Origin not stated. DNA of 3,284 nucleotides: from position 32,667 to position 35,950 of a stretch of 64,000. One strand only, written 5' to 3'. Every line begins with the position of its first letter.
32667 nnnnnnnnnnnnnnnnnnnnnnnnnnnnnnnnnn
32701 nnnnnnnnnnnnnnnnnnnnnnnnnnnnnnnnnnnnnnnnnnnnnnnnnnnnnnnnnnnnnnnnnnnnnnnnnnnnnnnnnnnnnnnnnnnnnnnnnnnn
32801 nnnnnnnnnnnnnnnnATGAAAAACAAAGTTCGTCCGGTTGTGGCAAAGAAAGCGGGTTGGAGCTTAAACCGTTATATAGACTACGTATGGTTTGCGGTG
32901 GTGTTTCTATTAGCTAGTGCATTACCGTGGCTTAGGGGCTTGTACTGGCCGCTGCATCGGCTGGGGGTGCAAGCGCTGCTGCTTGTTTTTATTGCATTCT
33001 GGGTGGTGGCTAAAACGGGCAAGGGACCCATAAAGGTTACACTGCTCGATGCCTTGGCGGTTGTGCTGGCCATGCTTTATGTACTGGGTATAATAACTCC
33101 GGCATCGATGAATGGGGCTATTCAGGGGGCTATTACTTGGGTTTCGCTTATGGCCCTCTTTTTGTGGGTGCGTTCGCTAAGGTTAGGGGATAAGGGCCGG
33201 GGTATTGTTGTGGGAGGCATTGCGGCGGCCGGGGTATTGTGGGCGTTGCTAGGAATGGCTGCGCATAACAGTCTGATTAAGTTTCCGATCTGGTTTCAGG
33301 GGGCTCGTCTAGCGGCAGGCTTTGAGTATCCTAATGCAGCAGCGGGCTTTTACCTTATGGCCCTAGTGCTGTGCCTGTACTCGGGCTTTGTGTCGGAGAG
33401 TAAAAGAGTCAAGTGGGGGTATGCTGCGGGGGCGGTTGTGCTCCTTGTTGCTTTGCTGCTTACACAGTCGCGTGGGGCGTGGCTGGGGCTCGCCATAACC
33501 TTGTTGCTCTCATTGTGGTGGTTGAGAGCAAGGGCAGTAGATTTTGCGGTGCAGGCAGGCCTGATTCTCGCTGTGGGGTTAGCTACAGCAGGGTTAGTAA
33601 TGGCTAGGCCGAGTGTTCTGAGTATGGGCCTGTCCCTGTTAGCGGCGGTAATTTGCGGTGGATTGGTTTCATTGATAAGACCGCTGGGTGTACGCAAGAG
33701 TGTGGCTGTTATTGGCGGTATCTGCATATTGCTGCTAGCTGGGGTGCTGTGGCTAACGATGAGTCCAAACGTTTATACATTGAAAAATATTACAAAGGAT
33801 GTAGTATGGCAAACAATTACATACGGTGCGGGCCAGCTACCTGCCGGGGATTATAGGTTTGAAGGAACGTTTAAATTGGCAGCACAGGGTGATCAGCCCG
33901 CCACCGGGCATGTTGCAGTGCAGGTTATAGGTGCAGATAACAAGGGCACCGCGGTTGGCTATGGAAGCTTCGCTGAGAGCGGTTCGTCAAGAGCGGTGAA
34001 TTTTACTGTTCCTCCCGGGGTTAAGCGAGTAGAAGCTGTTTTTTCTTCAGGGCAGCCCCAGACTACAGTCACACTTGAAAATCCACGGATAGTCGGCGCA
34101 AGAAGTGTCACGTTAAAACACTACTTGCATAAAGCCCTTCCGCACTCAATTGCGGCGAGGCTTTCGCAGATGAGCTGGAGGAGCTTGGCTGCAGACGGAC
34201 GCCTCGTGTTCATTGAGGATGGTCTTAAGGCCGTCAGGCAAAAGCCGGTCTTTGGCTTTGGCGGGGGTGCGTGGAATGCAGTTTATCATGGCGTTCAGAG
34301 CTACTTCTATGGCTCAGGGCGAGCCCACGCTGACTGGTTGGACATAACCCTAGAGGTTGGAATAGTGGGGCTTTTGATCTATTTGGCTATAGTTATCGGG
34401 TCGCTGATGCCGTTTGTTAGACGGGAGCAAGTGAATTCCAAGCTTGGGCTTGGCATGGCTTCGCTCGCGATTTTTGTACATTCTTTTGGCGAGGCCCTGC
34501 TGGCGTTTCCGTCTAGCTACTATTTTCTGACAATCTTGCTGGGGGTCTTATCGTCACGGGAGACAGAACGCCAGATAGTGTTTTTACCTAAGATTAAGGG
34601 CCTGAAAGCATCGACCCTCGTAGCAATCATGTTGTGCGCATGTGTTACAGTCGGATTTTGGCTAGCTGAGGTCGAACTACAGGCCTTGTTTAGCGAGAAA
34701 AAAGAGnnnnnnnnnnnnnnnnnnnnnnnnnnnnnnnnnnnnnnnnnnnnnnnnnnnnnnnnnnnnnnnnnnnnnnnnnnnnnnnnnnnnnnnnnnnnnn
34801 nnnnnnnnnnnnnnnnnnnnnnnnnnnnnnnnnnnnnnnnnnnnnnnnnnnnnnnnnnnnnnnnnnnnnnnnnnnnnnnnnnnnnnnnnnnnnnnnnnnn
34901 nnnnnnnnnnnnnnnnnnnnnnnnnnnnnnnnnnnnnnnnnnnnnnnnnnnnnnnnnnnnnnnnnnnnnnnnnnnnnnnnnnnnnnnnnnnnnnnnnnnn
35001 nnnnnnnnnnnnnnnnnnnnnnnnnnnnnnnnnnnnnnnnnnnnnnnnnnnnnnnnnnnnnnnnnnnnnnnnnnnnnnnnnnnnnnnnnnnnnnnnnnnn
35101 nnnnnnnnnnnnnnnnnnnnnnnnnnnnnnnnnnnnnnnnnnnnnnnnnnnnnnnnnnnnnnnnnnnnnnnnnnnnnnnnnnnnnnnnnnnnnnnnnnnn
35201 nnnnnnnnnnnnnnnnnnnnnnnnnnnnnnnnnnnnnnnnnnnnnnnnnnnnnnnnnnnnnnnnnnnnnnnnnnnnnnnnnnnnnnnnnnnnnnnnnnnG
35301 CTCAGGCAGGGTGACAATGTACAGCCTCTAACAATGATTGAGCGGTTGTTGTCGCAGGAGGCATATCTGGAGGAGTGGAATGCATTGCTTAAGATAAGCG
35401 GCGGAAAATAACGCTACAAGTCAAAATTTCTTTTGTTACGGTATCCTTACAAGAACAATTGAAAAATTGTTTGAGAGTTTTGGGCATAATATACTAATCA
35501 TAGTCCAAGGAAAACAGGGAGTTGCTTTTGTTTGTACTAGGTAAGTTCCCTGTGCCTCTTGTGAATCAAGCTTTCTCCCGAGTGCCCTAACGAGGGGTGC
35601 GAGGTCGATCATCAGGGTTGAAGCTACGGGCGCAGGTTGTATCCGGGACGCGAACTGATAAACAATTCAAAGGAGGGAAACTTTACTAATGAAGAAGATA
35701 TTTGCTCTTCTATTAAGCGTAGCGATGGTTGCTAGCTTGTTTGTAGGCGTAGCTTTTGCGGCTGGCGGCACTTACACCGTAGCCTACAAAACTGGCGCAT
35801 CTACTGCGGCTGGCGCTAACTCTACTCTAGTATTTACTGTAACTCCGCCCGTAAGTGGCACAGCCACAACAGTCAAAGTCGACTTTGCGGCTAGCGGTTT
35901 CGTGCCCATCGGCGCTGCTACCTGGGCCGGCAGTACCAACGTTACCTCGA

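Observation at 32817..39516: Candidate surface-protein O-glycosylation module: O-antigen-ligase-like/TPR membrane protein directly upstream of a 1275-aa Thr-rich cell-wall-anchored protein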

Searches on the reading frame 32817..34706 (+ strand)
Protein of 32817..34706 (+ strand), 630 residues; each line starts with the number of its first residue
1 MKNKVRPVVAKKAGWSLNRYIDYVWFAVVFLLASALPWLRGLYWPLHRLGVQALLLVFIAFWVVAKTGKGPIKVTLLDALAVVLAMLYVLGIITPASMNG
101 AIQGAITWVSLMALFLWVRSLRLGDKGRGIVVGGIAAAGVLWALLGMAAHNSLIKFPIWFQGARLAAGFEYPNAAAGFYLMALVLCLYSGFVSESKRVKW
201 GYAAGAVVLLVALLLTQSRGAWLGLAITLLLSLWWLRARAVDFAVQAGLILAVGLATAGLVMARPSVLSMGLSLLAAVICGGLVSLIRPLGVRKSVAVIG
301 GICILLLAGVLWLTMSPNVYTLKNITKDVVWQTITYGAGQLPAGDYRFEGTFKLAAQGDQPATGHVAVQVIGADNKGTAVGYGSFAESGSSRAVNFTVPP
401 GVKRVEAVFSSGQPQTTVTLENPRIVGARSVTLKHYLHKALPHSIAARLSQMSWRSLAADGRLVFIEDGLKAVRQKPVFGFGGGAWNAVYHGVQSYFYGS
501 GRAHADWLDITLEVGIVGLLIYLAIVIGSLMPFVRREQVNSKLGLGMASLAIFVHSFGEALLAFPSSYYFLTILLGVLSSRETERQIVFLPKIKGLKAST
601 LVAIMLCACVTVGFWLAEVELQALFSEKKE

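Call 74: predict_structure(alignment_id=A4)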
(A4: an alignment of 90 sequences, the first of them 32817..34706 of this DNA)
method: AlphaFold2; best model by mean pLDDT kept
length: 630 residues; sequences in the alignment: 90
mean_pLDDT: 91.5   pTM: 0.91
mean pLDDT of the five models: 91.5, 90.8, 90.5, 90.2, 90.0
residues with pLDDT >= 90: 466; 70-90: 134; 50-70: 23; < 50: 7
segments of 3 or more residues with pLDDT < 50: 1-3, 8-10
pLDDT, mean of each block of 10 residues (from residue 1): 49 73 90 92 96 97 90 91 98 97 98 96 90 94 94 89 92 97 97 93 96 95 95 93 93 91 88 88 78 83 88 94 91 96 98 94 96 96 94 97 97 95 98 95 89 87 94 98 97 94 94 98 96 77 93 94 93 95 70 82 97 97 80
secondary structure, 60 per line:
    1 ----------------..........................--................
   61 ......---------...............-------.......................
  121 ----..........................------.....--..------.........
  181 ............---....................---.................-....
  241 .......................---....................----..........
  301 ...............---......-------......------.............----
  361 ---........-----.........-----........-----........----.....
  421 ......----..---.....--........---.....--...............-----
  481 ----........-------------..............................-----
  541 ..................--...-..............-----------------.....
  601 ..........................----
elements in order: H17-42 H45-66 H76-90 H98-120 H125-150 H172-192 H196-215 H219-235 H237-263 H267-286 H291-315 E319-324 E332-337 E344-356 E364-371 E377-385 E391-398 E404-411 E416-426 H436-440 H443-450 H454-458 H461-475 H485-492 H506-535 H541-558 H565-578 H596-626

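Call 77: fold_search(model_id=the predicted structure, library=pdb)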
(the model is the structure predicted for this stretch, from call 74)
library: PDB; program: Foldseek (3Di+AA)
matches with E <= 10: 1132; with E <= 0.001: 1
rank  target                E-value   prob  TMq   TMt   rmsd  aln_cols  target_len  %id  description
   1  8iq9_B                5.1e-04  1.00  0.14  0.16   6.8       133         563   14  Crystal structure of trimeric K2-2 TSP in complex with tetrasaccharide and octasaccharide (released 2024-02-21)
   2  8hhv_A                1.4e-03  1.00  0.14  0.18   3.8       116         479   15  endo-alpha-D-arabinanase EndoMA1 from Microbacterium arabinogalactanolyticum (released 2023-08-16)
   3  2zez_C                1.8e-03  1.00  0.15  0.57   3.2       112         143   18  Family 16 Carbohydrate Binding Module-2 (released 2008-03-25)
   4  8ic1_A                3.3e-03  1.00  0.14  0.18   3.9       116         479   14  endo-alpha-D-arabinanase EndoMA1 D51N mutant from Microbacterium arabinogalactanolyticum in complex with arabinooligos (released 2023-08-16)
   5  2zez_B                3.4e-03  1.00  0.15  0.58   3.3       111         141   19  Family 16 Carbohydrate Binding Module-2 (released 2008-03-25)
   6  8iqe_C                3.6e-03  1.00  0.14  0.15   6.5       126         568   14  Crystal structure of tetrameric K2-2 TSP (released 2024-02-21)
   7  2zez_A                3.6e-03  1.00  0.14  0.54   4.0       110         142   14  Family 16 Carbohydrate Binding Module-2 (released 2008-03-25)
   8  8atu_A                4.4e-03  0.20  0.10  0.04  26.5       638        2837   10  Cryo-EM structure of human BIRC6 (released 2023-02-15)
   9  8iq5_D                5.5e-03  1.00  0.14  0.15   6.6       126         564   14  Crystal structure of trimeric K2-2 TSP (released 2024-02-21)
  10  8iq5_A                5.5e-03  1.00  0.14  0.15   6.6       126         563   14  Crystal structure of trimeric K2-2 TSP (released 2024-02-21)
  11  6yf6_A                5.5e-03  1.00  0.13  0.46   5.8       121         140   14  EclA C-terminal domain; sugar-binding protein (released 2021-04-07)
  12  8iqe_A                5.8e-03  1.00  0.14  0.15   6.6       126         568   14  Crystal structure of tetrameric K2-2 TSP (released 2024-02-21)
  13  8xmz_A                6.0e-03  1.00  0.13  0.52   6.0       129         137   11  Crystal structure of a novel porphyran-binding carbohydrate binding module (released 2024-01-17)
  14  2zey_A                6.3e-03  1.00  0.14  0.54   3.5       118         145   14  Family 16 carbohydrate binding module (released 2008-03-04)
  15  8iq9_A                6.3e-03  1.00  0.14  0.15   6.6       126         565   14  Crystal structure of trimeric K2-2 TSP in complex with tetrasaccharide and octasaccharide (released 2024-02-21)
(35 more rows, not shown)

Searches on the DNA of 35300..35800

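Call 73: search_rna_families(source=window, start=35300, end=35800, threshold=evalue, max_evalue=1)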
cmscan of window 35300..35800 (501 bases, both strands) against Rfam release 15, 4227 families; matches with E-value up to 1: 0.
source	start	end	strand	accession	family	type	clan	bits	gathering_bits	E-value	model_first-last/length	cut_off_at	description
